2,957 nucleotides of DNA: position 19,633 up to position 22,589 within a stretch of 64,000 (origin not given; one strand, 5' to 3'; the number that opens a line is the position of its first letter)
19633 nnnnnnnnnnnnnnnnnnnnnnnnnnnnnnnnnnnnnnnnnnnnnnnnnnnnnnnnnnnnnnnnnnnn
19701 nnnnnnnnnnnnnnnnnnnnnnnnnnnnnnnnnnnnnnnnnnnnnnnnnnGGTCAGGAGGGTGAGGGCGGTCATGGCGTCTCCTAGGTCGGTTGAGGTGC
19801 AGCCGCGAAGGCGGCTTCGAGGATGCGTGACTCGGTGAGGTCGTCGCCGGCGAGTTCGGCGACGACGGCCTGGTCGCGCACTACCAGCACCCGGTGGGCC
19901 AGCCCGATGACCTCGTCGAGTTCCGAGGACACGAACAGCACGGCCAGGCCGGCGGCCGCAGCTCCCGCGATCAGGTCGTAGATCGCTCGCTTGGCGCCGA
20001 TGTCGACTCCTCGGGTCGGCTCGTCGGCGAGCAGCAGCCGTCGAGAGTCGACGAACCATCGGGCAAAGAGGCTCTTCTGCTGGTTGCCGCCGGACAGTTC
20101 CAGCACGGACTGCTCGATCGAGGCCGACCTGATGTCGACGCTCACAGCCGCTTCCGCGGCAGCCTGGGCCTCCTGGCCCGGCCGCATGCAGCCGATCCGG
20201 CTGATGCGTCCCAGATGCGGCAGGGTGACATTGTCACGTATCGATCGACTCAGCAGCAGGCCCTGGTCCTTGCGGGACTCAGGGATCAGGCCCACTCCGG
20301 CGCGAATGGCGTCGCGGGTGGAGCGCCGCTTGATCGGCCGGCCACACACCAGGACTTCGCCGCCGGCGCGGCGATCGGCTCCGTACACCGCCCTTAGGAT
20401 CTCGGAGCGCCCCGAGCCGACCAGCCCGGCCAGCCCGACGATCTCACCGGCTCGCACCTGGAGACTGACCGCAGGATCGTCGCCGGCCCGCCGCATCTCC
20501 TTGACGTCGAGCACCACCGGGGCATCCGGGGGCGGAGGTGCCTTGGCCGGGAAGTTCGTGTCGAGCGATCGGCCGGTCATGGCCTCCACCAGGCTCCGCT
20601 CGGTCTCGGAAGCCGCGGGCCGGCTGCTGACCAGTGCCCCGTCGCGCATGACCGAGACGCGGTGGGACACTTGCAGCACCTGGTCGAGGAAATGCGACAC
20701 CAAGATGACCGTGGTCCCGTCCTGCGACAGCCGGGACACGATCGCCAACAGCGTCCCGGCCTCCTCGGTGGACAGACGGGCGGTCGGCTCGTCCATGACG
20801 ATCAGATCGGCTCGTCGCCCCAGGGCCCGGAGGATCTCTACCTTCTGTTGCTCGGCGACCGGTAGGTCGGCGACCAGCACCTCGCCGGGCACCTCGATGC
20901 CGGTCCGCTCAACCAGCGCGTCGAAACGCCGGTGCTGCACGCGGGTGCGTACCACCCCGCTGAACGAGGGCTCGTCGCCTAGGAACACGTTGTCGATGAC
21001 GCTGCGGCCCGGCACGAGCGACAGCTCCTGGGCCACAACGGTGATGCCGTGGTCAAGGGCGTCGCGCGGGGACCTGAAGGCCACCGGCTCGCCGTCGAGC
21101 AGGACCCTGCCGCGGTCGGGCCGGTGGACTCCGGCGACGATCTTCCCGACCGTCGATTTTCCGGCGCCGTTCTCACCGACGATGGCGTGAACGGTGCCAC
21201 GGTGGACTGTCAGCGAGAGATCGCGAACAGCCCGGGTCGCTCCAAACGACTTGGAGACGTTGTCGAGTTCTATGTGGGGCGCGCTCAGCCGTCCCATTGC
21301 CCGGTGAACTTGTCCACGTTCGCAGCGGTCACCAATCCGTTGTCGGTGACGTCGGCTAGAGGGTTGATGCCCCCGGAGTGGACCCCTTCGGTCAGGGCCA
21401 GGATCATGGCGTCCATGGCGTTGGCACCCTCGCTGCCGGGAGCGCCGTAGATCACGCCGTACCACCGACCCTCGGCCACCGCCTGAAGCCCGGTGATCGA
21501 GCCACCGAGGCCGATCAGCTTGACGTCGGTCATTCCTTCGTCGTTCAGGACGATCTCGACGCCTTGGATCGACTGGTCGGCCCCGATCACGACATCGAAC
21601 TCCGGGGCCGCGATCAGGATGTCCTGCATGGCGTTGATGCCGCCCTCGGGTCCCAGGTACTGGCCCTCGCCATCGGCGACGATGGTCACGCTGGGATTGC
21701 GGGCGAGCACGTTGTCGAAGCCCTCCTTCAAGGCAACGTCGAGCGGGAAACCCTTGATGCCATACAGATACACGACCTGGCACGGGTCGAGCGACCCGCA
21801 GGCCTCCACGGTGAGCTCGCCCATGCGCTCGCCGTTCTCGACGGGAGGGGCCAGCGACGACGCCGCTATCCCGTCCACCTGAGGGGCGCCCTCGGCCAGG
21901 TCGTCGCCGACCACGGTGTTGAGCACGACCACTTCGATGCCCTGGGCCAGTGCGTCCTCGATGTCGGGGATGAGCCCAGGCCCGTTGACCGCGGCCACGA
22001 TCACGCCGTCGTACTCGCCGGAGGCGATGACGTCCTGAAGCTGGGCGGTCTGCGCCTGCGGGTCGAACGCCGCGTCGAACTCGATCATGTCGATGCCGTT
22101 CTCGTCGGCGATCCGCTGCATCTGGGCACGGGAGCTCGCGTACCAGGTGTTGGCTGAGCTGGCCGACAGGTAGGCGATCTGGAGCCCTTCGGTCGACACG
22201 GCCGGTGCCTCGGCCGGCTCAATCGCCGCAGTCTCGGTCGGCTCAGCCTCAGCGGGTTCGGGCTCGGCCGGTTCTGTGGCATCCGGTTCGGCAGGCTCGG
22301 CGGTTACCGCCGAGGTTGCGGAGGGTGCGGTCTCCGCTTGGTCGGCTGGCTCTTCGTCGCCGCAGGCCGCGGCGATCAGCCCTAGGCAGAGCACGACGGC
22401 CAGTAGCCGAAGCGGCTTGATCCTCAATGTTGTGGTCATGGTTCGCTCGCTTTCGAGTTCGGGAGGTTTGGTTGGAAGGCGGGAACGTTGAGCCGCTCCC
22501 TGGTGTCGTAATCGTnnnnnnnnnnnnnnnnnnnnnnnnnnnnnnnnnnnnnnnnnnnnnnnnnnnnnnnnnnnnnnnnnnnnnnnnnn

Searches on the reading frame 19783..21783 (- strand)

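Call 63: search_protein_families(library=pfam, proteins=[window:19783-21783:-], max_evalue=0.00001)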
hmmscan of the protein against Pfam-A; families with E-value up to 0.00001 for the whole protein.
window:19783-21783:- (666 aa): 2 families
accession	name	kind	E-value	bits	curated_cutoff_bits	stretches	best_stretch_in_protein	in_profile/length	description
PF00005.33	ABC_tran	-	5.1e-47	160.4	25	2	187-335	2-137/137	ABC transporter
PF13304.12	AAA_21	-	4.4e-06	27.4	27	0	198-220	1-23/304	AAA domain, putative AbiEii toxin, Type IV TA system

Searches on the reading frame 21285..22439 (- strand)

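Call 63: search_protein_families(library=pfam, proteins=[window:21285-22439:-], max_evalue=0.00001)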
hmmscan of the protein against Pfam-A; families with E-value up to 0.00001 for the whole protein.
window:21285-22439:- (384 aa): 1 family
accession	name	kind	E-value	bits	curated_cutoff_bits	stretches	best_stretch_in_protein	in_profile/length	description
PF13407.12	Peripla_BP_4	-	4.6e-34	118.6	35.1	1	88-349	1-254/258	Periplasmic binding protein domain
